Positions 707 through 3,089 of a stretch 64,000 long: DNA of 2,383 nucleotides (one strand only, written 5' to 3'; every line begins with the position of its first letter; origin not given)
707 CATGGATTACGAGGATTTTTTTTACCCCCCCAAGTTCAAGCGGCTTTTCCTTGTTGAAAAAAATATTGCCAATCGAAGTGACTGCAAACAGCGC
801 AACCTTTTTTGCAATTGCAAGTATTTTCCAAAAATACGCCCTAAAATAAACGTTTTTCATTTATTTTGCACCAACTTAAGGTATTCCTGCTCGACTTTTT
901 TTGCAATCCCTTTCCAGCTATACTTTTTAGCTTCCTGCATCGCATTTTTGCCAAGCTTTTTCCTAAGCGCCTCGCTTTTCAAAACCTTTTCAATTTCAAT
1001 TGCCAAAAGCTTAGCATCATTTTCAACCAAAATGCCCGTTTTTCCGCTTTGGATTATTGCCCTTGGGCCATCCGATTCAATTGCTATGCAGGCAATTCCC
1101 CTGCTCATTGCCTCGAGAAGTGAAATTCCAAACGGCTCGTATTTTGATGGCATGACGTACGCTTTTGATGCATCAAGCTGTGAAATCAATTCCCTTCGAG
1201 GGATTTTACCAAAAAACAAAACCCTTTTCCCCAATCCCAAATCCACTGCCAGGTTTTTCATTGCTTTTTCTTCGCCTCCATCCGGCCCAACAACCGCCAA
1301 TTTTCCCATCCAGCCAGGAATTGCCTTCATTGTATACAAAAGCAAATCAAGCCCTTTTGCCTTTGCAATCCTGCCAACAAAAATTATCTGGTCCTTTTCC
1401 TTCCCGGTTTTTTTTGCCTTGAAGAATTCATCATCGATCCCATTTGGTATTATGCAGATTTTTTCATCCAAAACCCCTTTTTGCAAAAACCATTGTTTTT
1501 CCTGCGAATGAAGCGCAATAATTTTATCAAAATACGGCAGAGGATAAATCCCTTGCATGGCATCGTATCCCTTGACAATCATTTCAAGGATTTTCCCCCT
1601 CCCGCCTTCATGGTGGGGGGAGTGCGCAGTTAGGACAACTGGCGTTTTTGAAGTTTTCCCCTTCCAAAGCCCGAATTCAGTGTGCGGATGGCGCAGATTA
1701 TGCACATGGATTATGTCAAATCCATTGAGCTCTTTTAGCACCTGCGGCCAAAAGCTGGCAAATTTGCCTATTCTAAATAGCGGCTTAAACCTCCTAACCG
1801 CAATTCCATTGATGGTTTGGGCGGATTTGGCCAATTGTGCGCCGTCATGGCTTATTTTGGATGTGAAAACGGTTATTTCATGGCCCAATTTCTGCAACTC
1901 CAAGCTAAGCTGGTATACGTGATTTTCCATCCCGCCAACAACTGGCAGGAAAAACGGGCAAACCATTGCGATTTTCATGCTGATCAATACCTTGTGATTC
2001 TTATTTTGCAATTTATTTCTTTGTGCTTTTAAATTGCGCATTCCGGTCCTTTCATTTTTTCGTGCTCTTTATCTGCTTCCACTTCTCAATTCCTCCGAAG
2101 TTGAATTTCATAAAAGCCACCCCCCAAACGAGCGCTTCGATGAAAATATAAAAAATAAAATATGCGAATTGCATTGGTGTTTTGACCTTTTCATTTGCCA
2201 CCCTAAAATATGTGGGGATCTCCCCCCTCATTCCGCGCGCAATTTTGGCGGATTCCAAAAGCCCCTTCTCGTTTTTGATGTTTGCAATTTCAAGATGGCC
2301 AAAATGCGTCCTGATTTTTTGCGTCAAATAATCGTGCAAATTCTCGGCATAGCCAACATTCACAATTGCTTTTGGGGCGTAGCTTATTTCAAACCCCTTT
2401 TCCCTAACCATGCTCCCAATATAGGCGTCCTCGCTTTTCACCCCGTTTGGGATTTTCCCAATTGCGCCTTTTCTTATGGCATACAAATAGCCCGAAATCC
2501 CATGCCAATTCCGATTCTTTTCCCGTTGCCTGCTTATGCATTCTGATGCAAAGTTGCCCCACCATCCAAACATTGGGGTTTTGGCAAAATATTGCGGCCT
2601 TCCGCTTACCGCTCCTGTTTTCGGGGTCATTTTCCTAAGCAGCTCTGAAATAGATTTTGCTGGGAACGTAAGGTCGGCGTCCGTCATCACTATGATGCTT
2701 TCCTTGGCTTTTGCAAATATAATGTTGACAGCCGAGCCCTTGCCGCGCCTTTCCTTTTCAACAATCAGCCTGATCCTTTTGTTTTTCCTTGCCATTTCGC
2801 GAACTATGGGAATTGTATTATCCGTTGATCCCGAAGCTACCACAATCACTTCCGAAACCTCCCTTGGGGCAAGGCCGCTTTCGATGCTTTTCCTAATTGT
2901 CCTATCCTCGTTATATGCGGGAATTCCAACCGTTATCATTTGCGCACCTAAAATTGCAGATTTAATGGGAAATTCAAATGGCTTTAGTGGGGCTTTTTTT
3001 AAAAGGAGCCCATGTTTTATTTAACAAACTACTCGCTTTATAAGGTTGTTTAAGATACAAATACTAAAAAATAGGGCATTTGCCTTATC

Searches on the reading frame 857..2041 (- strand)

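Call 70: search_protein_families(library=pfam, proteins=[window:857-2041:-], max_evalue=0.0001)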
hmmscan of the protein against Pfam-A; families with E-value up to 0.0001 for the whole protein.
window:857-2041:- (394 aa): 6 families
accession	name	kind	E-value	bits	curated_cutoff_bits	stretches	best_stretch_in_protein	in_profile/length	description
PF00534.26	Glycos_transf_1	-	1.8e-38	132.2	26.4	1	204-368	3-170/172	Glycosyl transferases group 1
PF13439.12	Glyco_transf_4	-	1.1e-25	91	28.5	1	35-205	1-169/170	Glycosyltransferase Family 4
PF13692.12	Glyco_trans_1_4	-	1.2e-25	90.9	27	1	218-355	3-141/142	Glycosyl transferases group 1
PF13579.12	Glyco_trans_4_4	-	1.2e-14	55.4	29.7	1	36-201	1-158/158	Glycosyl transferase 4-like domain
PF20706.3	GT4-conflict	-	3.8e-07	29.9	26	1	194-332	173-322/385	Family 4 Glycosyltransferase in conflict systems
PF08323.17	Glyco_transf_5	-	8.2e-05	22.9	22.7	0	23-70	1-50/239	Starch synthase catalytic domain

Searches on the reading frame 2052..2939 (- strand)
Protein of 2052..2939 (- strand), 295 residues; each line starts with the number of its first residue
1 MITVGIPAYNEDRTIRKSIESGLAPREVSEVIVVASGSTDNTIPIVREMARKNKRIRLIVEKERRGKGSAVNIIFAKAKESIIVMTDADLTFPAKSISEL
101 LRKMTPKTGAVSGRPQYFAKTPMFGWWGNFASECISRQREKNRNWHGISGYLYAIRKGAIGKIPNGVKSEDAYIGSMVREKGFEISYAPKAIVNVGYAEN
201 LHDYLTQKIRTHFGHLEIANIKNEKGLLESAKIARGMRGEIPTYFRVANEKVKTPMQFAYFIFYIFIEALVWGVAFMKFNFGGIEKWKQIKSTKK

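Call 70: search_protein_families(library=pfam, proteins=[window:2052-2939:-], max_evalue=0.0001)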
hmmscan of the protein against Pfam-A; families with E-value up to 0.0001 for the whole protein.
window:2052-2939:- (295 aa): 4 families
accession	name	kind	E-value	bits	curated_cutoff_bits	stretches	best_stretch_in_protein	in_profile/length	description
PF00535.33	Glycos_transf_2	-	5e-26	92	23.3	1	3-160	1-164/168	Glycosyl transferase family 2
PF13641.12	Glyco_tranf_2_3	-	1.8e-17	64.6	27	1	2-211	3-227/230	Glycosyltransferase like family 2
PF13506.12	Glyco_transf_21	-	4.8e-07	29.9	21.7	1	62-196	10-155/174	Glycosyl transferase family 21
PF13632.12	Glyco_trans_2_3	-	4.2e-05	23.9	27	1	82-218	1-146/198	Glycosyl transferase family group 2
